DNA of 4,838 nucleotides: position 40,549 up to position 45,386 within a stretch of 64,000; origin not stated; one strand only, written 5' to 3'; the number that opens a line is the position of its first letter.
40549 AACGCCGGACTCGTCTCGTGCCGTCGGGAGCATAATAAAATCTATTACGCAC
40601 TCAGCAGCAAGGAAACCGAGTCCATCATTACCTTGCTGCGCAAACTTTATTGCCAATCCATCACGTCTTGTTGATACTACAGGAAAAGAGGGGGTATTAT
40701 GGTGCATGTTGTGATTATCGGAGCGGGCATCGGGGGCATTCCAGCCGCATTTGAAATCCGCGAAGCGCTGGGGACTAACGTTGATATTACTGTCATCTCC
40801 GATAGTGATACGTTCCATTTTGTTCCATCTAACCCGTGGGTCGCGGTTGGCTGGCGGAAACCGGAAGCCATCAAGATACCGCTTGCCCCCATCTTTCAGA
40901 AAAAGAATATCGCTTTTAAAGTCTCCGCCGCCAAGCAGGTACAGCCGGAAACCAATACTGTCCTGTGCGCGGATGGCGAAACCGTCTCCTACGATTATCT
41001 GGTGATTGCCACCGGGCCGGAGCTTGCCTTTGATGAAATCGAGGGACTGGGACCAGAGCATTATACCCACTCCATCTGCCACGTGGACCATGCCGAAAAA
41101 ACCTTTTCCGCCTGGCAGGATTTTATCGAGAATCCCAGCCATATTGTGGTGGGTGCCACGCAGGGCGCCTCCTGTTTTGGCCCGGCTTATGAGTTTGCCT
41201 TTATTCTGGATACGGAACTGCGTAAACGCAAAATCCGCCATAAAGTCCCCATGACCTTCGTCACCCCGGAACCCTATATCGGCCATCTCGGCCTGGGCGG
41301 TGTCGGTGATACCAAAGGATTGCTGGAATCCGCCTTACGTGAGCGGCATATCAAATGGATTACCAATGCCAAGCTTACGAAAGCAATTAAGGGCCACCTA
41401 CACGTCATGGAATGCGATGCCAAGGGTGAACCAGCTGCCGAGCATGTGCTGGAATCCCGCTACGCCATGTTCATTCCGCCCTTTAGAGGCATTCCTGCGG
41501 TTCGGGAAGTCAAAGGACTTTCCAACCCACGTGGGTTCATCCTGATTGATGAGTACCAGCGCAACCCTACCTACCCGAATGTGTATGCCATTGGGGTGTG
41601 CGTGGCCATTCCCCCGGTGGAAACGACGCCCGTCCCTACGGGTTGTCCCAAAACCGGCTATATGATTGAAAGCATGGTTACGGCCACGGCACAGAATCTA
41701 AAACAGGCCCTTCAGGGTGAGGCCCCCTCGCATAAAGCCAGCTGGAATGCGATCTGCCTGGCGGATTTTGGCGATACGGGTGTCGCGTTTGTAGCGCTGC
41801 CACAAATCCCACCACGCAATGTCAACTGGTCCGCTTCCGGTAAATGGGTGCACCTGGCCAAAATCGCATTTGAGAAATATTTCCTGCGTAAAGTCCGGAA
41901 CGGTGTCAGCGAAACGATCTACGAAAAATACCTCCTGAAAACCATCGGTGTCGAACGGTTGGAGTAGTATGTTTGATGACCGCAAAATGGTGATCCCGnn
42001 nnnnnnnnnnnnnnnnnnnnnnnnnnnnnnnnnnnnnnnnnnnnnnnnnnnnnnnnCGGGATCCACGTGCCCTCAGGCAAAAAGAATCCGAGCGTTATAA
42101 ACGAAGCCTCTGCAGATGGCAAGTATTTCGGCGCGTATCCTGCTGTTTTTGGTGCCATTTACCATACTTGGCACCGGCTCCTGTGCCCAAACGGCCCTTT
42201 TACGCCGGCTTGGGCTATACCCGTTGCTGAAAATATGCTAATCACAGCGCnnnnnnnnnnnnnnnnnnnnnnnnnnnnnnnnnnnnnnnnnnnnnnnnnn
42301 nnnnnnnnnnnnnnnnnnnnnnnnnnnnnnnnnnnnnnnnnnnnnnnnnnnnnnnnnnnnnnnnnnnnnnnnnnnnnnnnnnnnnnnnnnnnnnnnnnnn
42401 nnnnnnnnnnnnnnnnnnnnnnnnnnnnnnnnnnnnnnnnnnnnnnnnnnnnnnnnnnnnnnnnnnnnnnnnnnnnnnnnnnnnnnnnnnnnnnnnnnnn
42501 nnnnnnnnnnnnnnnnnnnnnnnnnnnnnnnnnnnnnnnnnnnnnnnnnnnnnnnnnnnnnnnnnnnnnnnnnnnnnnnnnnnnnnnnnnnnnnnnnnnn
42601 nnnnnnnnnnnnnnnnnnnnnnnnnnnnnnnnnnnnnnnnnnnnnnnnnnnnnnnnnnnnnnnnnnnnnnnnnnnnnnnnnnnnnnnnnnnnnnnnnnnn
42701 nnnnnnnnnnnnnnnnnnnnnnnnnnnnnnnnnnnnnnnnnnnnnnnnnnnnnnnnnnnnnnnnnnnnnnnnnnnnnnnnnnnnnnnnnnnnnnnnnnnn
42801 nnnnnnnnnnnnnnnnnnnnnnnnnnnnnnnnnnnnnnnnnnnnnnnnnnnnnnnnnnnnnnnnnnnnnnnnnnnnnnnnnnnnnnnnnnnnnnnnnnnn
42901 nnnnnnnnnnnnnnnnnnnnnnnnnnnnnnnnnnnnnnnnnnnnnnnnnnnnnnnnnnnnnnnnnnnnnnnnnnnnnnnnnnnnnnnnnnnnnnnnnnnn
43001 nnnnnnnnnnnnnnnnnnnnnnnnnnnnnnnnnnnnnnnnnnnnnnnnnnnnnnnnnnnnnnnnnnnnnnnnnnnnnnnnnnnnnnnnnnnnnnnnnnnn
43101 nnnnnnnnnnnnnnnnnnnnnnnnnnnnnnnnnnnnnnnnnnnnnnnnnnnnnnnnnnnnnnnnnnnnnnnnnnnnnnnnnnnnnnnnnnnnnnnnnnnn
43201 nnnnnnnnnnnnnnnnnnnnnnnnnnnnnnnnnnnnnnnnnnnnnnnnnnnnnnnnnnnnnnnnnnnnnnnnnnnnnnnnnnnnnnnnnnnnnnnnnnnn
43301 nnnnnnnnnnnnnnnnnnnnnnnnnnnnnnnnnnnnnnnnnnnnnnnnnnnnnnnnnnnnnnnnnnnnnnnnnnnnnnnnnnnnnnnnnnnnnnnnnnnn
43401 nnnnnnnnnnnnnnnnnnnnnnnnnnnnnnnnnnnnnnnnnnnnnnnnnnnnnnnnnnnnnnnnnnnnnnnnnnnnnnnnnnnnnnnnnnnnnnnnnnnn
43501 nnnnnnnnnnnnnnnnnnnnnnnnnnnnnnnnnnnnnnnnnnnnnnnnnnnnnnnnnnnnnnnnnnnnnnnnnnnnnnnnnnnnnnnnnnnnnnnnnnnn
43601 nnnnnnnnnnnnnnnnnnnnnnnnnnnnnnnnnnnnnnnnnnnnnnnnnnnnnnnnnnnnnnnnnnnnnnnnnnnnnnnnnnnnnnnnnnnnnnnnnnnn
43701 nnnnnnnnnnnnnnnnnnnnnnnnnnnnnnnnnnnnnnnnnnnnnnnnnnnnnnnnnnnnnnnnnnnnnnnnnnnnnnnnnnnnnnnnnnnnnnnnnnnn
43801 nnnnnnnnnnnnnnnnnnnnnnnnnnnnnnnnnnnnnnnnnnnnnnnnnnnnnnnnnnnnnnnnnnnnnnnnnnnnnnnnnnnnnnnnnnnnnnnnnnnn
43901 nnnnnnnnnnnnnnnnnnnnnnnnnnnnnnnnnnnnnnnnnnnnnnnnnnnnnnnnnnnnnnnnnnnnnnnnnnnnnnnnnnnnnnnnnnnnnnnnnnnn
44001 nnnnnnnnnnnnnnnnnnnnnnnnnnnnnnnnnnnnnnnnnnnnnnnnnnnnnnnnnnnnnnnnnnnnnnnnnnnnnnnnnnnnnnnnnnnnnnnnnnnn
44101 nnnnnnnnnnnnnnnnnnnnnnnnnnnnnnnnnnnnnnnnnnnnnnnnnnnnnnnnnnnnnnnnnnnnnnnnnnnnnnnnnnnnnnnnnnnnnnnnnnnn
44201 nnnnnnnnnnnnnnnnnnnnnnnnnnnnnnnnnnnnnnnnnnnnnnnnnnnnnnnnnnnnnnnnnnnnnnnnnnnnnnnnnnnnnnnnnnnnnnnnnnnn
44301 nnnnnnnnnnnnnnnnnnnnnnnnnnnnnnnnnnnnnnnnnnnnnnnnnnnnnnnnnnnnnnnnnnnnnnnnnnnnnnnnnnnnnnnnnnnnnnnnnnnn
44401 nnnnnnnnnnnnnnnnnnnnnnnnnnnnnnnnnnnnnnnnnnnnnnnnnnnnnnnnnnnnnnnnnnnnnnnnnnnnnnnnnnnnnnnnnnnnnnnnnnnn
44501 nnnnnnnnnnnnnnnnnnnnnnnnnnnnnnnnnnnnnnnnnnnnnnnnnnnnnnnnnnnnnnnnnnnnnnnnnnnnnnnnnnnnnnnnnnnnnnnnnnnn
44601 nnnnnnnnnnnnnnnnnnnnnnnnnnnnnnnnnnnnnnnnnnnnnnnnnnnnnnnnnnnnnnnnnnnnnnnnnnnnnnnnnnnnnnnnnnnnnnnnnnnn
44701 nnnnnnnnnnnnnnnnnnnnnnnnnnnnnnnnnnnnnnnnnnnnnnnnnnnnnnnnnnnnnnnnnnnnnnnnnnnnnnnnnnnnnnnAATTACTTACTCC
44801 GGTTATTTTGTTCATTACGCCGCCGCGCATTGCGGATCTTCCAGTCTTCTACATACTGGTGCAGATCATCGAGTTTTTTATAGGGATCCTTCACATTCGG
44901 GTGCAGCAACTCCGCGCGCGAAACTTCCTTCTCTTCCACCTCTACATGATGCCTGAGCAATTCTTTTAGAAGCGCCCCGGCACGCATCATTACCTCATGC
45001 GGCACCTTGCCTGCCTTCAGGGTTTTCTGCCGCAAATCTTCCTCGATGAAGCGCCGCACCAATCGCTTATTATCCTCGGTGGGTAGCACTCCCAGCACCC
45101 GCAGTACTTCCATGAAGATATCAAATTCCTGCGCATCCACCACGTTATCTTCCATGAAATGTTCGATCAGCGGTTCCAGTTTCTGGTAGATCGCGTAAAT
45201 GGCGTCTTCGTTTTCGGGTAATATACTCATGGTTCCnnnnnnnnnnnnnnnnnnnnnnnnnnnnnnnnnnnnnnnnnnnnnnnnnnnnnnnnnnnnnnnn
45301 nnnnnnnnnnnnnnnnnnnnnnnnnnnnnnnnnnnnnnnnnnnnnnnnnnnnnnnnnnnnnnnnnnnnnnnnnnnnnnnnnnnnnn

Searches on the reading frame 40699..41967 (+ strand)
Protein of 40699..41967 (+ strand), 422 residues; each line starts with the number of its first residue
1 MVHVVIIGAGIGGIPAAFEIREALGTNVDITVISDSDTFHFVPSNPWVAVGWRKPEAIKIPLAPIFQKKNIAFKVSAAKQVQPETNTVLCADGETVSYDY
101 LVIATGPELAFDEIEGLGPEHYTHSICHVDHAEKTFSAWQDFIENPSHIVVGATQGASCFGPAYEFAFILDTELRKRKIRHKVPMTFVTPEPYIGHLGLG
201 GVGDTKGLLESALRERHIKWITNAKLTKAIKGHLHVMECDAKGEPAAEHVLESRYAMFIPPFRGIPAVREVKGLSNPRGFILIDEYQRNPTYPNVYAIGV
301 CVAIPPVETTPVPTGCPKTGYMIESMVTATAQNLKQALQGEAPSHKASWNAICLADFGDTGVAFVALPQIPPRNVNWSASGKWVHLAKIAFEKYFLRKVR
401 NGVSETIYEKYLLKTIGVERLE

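Call 25: search_protein_families(library=pfam, proteins=[window:40699-41967:+], max_evalue=0.00001)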
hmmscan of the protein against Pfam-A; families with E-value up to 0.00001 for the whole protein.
window:40699-41967:+ (422 aa): 1 family
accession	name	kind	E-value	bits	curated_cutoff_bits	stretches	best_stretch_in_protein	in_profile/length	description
PF07992.20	Pyr_redox_2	-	4.4e-19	69.4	26.1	1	3-308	2-278/291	Pyridine nucleotide-disulphide oxidoreductase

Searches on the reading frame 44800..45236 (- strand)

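Call 60: search_protein_families(library=pfam, proteins=[window:44800-45236:-], max_evalue=0.1)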
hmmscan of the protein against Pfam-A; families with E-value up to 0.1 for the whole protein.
window:44800-45236:- (145 aa): 1 family
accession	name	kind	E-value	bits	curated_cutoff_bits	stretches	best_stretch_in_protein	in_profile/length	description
PF04961.17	FTCD_C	-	0.025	14.7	24.5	1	9-95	49-129/182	Formiminotransferase-cyclodeaminase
